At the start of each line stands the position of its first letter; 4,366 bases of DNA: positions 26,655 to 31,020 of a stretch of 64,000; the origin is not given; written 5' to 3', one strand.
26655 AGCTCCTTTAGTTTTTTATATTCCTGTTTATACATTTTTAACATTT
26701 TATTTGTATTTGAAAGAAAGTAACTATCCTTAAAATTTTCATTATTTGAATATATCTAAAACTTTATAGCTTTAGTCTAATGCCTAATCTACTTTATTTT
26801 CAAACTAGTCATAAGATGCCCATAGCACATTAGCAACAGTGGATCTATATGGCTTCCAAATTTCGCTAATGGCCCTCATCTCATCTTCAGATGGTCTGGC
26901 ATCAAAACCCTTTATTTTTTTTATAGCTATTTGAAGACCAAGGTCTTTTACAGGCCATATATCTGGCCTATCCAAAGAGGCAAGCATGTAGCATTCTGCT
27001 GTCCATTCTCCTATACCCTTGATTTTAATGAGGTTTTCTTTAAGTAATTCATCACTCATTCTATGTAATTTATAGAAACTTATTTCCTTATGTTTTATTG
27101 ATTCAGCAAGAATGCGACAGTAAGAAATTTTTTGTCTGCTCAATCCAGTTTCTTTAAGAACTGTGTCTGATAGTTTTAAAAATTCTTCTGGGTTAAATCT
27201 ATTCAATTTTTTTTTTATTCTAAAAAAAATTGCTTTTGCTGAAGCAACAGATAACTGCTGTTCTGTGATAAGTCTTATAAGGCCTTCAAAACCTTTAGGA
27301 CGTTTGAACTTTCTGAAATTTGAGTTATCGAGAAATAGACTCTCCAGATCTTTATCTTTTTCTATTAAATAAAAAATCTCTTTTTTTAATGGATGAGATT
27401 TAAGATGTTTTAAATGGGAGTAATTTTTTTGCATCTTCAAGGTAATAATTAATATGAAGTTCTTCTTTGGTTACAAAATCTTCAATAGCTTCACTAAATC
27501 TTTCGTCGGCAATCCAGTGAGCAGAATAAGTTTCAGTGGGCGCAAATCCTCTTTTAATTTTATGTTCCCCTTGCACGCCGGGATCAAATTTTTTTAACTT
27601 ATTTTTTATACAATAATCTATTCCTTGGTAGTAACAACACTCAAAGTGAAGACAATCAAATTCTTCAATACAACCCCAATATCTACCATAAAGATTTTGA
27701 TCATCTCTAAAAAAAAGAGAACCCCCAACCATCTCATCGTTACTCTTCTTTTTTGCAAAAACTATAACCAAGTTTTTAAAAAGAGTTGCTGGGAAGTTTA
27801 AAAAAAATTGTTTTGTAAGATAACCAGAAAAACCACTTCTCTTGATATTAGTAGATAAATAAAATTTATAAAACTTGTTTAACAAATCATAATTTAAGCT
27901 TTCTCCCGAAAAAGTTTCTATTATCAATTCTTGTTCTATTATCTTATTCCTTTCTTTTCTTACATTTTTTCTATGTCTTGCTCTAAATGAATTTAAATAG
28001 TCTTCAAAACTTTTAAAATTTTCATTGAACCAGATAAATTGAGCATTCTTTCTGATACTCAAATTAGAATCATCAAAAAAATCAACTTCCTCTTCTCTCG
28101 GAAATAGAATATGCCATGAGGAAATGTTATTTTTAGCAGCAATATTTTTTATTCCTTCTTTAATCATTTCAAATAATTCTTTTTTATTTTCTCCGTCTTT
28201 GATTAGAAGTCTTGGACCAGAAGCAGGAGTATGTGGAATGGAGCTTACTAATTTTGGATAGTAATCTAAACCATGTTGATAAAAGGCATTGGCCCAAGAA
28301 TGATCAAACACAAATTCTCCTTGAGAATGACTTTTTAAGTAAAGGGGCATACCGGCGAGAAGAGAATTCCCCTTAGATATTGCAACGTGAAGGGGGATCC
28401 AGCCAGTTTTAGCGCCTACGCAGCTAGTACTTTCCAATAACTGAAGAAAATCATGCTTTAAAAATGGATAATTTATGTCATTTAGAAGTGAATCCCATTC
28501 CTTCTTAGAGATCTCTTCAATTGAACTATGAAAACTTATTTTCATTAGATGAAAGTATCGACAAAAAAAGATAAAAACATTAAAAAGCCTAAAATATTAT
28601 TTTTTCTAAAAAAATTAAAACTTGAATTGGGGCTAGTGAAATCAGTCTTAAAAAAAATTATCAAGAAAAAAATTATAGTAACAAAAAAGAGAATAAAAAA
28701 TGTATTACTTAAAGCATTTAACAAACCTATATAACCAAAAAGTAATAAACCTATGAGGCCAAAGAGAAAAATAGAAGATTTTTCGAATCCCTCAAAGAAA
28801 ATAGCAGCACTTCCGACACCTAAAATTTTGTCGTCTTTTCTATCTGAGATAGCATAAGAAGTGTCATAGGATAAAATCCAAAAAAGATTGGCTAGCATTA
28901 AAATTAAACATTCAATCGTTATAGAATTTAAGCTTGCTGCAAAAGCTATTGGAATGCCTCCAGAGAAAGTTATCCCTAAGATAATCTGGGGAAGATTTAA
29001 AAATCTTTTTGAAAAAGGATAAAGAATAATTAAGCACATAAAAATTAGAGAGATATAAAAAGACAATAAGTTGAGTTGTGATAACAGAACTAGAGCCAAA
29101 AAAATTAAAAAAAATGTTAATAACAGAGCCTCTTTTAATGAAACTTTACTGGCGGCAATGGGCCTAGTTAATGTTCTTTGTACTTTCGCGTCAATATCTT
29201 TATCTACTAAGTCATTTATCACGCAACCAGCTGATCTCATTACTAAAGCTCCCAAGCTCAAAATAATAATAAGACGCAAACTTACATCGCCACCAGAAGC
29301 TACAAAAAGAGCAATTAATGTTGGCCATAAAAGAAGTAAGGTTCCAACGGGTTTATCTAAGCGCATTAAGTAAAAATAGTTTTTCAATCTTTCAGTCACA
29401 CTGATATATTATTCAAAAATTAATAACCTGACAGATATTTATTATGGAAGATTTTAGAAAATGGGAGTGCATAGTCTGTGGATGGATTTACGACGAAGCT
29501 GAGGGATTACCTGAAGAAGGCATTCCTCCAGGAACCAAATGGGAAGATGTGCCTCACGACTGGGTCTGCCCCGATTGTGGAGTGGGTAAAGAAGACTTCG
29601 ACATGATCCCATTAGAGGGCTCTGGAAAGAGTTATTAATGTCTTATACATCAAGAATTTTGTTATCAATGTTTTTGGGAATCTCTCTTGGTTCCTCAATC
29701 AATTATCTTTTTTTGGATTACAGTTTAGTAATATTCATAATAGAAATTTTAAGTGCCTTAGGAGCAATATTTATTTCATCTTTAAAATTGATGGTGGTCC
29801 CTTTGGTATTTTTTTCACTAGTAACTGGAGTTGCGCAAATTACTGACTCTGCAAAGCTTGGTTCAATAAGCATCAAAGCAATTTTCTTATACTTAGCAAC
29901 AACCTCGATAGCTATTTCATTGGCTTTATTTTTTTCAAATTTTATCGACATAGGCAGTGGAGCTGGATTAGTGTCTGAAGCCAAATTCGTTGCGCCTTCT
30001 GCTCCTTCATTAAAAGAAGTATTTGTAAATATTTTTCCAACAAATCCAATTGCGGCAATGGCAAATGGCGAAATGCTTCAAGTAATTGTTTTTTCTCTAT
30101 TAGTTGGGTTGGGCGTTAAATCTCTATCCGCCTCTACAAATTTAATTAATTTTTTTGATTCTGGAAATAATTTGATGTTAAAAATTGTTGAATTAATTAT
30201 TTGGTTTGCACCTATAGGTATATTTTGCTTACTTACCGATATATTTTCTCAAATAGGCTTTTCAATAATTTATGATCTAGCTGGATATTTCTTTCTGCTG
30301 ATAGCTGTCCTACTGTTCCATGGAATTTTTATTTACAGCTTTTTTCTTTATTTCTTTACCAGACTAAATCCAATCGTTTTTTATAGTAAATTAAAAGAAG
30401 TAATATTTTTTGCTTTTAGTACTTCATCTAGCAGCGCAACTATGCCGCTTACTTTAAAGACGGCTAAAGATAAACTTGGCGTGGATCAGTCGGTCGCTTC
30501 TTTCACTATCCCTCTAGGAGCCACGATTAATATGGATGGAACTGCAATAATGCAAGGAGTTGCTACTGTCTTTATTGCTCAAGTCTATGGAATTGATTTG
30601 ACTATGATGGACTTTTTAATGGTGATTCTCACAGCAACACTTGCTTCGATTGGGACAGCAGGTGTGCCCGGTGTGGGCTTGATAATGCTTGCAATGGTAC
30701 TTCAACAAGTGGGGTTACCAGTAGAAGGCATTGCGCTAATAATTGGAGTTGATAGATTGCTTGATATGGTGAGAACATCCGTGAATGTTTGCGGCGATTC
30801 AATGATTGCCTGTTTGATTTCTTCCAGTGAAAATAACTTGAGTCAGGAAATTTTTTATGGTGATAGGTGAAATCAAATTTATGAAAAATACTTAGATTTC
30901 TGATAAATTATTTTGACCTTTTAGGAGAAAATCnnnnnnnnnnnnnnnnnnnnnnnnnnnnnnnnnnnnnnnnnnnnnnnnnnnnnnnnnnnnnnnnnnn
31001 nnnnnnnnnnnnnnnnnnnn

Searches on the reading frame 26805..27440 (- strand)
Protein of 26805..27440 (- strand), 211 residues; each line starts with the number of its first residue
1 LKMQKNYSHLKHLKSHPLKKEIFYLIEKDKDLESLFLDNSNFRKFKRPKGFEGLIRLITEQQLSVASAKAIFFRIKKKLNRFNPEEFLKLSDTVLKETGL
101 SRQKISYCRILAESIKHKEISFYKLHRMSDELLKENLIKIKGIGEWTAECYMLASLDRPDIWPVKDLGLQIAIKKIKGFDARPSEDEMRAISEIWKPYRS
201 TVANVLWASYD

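Call 56: search_protein_families(library=pfam, proteins=[window:26805-27440:-], max_evalue=0.000001)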
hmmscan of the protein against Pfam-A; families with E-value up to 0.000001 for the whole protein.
window:26805-27440:- (211 aa): 1 family
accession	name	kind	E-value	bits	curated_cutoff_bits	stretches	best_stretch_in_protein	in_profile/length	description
PF00730.31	HhH-GPD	-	6.7e-14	52.6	26.2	1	55-197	1-108/108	HhH-GPD superfamily base excision DNA repair protein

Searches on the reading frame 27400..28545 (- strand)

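Call 56: search_protein_families(library=pfam, proteins=[window:27400-28545:-], max_evalue=0.000001)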
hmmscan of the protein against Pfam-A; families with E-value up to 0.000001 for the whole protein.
window:27400-28545:- (381 aa): 1 family
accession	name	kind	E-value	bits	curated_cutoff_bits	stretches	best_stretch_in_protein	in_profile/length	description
PF04339.18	FemAB_like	-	1.2e-141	472.6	27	1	8-379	1-368/369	Peptidogalycan biosysnthesis/recognition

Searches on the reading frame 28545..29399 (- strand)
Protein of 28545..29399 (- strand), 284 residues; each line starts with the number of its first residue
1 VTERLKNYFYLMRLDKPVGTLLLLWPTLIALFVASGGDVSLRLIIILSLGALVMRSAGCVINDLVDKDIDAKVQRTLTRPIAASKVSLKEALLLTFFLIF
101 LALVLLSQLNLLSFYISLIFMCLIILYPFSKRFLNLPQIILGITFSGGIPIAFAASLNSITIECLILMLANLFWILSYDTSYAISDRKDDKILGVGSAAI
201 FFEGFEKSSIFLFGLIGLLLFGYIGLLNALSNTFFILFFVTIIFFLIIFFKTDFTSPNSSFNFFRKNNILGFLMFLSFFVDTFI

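Call 56: search_protein_families(library=pfam, proteins=[window:28545-29399:-], max_evalue=0.000001)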
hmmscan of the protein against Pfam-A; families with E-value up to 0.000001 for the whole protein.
window:28545-29399:- (284 aa): 1 family
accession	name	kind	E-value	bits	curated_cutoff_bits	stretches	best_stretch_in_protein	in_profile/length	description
PF01040.23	UbiA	-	1.9e-50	171.9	34.2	1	23-268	1-245/250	UbiA prenyltransferase family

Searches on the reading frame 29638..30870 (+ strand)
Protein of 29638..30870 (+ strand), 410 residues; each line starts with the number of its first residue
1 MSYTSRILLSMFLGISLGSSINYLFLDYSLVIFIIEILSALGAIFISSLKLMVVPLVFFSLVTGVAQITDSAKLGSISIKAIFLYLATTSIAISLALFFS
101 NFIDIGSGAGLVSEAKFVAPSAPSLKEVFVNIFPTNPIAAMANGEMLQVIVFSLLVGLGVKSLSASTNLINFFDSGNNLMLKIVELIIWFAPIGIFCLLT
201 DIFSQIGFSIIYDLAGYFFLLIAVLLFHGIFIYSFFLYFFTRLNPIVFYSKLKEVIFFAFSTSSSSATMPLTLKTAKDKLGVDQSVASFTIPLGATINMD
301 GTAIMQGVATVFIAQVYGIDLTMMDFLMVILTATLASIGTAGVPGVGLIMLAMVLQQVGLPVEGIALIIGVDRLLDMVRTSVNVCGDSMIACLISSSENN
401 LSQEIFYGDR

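Call 56: search_protein_families(library=pfam, proteins=[window:29638-30870:+], max_evalue=0.000001)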
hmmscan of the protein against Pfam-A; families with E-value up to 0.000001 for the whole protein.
window:29638-30870:+ (410 aa): 1 family
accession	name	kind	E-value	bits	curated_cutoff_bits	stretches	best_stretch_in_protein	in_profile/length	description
PF00375.23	SDF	-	6.3e-120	401.2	27.9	1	5-395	3-385/387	Sodium:dicarboxylate symporter family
